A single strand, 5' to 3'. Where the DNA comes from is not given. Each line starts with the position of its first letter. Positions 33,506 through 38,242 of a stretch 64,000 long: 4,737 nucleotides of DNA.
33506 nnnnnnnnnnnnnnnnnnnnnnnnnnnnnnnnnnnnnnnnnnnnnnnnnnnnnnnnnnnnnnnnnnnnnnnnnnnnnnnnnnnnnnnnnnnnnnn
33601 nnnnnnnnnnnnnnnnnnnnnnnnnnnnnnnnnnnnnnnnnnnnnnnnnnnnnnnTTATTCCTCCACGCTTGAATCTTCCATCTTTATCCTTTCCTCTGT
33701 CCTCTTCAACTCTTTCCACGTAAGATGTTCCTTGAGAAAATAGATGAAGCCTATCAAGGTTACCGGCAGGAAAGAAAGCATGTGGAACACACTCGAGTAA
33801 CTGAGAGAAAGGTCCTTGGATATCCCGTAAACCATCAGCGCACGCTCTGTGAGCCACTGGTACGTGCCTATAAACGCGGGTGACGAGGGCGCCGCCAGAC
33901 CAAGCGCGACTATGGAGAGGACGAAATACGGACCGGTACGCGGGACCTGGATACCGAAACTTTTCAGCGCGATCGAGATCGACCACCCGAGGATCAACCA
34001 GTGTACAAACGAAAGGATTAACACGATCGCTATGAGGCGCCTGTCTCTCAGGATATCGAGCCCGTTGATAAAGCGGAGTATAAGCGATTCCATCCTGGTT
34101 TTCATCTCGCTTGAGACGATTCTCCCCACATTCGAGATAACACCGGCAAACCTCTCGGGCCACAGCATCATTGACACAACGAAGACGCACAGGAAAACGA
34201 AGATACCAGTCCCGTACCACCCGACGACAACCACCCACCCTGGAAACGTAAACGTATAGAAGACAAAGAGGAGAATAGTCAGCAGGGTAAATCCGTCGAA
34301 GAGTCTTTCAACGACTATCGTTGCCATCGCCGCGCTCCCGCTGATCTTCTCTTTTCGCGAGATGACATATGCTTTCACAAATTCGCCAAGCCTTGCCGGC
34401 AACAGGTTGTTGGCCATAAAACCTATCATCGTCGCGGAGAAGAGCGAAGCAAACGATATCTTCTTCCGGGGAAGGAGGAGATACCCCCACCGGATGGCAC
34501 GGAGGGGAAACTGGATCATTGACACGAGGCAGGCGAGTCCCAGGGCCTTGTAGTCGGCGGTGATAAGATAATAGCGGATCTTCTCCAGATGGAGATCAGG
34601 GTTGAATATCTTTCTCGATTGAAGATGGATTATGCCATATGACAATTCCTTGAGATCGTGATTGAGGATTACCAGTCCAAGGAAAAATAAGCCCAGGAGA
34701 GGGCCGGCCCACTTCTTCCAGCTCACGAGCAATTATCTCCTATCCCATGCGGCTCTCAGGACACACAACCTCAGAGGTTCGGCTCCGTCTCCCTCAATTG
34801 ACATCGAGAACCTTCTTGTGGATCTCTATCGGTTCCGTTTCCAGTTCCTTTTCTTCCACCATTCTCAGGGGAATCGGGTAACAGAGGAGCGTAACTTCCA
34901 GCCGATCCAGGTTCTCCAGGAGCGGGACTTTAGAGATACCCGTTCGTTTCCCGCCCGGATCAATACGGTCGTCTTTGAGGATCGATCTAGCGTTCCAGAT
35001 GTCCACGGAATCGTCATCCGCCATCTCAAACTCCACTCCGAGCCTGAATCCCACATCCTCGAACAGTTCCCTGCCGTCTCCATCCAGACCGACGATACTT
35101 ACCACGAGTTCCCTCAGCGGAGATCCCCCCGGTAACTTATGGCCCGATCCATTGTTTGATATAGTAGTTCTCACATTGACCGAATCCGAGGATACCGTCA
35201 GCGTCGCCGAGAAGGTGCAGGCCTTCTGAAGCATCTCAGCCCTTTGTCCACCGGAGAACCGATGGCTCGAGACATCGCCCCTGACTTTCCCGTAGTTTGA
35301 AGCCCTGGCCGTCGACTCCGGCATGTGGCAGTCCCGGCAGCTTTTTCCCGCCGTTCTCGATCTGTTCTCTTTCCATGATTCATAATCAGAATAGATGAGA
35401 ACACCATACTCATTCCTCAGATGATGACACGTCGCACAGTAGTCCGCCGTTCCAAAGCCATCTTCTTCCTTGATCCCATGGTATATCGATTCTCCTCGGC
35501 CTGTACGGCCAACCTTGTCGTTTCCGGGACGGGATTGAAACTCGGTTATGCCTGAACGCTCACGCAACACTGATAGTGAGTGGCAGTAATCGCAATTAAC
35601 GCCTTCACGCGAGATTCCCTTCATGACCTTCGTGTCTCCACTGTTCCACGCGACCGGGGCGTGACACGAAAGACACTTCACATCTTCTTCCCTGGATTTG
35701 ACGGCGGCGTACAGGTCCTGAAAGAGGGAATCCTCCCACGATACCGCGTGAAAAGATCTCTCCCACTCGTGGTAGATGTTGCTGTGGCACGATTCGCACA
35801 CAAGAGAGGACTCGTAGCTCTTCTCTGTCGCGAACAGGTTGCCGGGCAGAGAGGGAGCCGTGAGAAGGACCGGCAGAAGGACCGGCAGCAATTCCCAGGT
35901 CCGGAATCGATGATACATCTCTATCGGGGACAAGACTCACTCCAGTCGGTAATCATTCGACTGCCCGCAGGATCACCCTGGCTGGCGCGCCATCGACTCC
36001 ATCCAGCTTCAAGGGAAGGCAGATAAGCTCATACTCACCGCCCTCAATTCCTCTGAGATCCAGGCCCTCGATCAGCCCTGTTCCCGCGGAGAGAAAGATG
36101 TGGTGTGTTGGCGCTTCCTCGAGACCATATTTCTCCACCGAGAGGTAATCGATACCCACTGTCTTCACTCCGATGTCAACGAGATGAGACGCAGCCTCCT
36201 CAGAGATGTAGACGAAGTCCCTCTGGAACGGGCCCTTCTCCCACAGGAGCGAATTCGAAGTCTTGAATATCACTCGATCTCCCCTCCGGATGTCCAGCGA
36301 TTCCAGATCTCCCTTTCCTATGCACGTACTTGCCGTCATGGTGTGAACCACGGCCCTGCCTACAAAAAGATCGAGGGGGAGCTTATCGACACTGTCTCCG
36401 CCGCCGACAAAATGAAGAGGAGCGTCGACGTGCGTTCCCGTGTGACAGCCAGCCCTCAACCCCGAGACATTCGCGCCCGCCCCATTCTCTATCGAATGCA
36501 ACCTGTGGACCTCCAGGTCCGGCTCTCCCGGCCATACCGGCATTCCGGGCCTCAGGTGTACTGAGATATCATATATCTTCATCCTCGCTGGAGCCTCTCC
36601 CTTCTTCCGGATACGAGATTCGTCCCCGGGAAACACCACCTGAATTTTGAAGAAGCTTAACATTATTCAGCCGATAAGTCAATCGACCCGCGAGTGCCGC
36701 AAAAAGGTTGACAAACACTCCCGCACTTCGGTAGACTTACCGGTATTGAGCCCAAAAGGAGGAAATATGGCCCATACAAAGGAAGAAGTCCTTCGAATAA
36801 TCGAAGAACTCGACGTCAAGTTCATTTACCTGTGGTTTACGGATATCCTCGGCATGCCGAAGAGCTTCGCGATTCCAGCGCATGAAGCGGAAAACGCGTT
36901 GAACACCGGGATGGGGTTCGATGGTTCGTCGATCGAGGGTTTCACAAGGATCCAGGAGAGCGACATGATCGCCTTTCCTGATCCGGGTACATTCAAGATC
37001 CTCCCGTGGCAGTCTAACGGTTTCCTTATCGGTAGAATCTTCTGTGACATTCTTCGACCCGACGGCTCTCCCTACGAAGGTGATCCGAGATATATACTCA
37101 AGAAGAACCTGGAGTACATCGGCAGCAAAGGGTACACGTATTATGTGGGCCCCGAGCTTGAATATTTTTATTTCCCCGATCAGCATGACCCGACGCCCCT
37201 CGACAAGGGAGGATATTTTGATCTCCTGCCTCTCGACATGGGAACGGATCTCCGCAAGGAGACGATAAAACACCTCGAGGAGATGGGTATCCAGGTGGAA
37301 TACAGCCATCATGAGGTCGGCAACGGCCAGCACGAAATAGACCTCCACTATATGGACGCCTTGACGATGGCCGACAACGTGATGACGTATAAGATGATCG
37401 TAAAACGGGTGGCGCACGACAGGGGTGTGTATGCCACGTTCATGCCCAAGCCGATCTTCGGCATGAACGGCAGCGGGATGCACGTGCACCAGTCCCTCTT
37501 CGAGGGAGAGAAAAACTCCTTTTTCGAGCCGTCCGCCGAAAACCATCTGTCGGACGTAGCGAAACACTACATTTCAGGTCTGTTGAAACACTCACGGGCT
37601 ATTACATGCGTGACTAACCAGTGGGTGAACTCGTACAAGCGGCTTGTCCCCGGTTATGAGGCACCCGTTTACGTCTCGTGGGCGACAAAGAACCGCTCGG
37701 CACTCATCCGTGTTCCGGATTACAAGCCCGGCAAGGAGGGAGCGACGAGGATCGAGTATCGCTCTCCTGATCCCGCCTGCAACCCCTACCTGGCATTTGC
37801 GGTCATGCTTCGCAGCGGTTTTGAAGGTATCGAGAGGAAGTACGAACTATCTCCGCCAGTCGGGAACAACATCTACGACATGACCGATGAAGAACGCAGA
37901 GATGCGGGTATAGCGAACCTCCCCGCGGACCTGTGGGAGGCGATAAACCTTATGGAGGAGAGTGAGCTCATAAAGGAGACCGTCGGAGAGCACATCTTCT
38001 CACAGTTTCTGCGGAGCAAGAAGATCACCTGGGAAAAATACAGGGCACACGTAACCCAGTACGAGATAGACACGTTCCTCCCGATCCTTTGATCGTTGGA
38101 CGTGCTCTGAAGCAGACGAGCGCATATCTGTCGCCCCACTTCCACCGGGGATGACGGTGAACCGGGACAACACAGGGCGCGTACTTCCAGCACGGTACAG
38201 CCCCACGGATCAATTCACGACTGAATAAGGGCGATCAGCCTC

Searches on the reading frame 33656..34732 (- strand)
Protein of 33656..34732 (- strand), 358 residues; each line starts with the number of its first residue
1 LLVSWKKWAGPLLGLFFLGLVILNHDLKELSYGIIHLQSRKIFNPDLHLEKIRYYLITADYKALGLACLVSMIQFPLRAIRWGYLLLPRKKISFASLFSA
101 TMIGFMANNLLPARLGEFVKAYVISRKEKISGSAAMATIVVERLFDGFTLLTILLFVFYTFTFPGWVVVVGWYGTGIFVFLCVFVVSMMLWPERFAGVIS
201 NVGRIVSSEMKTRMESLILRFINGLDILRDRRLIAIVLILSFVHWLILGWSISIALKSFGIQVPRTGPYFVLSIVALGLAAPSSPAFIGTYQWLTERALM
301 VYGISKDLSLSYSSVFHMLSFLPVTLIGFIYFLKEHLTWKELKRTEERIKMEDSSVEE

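Call 7: search_protein_families(library=pfam, proteins=[window:33656-34732:-])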
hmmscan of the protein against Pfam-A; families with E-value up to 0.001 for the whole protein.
window:33656-34732:- (358 aa): 1 family
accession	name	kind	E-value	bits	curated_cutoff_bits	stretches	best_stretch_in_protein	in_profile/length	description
PF03706.18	LPG_synthase_TM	-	1.8e-42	146.3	33.4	1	53-328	25-302/302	Lysylphosphatidylglycerol synthase TM region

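Call 8: search_protein_families(library=ncbifam, proteins=[window:33656-34732:-])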
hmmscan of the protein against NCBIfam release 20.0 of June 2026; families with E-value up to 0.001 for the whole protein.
window:33656-34732:- (358 aa): 2 families
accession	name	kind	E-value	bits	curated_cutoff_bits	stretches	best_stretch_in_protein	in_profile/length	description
TIGR00374.1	TIGR00374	subfamily_domain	5.5e-25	88.5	43.2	1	49-333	17-311/323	flippase-like domain-containing protein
TIGR03476.1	HpnL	subfamily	2.6e-06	27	195.65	1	61-271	37-253/318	putative membrane protein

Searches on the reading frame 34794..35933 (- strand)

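Call 7: search_protein_families(library=pfam, proteins=[window:34794-35933:-])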
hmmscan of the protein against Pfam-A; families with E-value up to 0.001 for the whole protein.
window:34794-35933:- (379 aa): 7 families
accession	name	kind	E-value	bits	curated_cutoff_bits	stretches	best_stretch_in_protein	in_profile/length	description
PF13435.11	Cytochrome_C554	-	2.9e-09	38.2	20.8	1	45-119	1-84/84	Cytochrome c554 and c-prime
PF14522.11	Cytochrome_C7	-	1.3e-06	28.6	24.8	0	37-119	6-67/67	Cytochrome c7 and related cytochrome c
PF22113.1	Mtrc-MtrF_II-IV_dom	-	1.1e-05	25.5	30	0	108-211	78-171/176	Outer membrane cytochrome MtrC/MtrF-like, domains II/IV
PF03264.19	Cytochrom_NNT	-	2.2e-05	24.7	24.1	0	162-210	35-79/174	NapC/NirT cytochrome c family, N-terminal region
PF14537.11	Cytochrom_c3_2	-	0.0001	23.1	25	0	159-206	22-67/79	Cytochrome c3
PF02085.21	Cytochrom_CIII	-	0.00011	22.9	22.9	0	43-118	30-101/101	Class III cytochrome C family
PF02335.20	Cytochrom_C552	-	0.00073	19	24.1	0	183-214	231-262/438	Cytochrome c552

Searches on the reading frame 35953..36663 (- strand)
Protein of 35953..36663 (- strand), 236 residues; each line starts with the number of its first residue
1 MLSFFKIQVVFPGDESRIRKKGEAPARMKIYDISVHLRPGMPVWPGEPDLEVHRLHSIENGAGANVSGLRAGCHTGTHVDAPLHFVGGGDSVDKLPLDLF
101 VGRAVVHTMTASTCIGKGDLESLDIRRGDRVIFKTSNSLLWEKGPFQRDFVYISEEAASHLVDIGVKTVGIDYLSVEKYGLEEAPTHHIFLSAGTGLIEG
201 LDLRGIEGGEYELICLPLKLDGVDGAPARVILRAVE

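Call 7: search_protein_families(library=pfam, proteins=[window:35953-36663:-])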
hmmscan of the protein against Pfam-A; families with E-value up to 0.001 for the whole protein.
window:35953-36663:- (236 aa): 1 family
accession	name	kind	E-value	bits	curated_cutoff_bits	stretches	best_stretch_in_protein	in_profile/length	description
PF04199.19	Cyclase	-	3.7e-25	89.2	23.1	1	31-177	1-141/142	Putative cyclase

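Call 8: search_protein_families(library=ncbifam, proteins=[window:35953-36663:-])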
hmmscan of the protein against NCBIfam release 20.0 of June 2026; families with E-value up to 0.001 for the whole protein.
window:35953-36663:- (236 aa): 1 family
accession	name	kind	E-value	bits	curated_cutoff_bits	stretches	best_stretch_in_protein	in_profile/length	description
TIGR03035.1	trp_arylform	equivalog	2.8e-40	138.5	223.05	1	30-235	2-206/206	arylformamidase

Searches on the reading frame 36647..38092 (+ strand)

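Call 7: search_protein_families(library=pfam, proteins=[window:36647-38092:+])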
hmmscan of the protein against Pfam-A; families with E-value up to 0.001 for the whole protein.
window:36647-38092:+ (481 aa): 2 families
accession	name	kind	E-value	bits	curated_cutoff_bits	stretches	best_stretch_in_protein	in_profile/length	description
PF00120.29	Gln-synt_C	-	1.8e-127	425.6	24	1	145-475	2-342/344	Glutamine synthetase, catalytic domain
PF03951.24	Gln-synt_N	-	1.6e-28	98.6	33.4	1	56-138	1-82/82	Glutamine synthetase, beta-Grasp domain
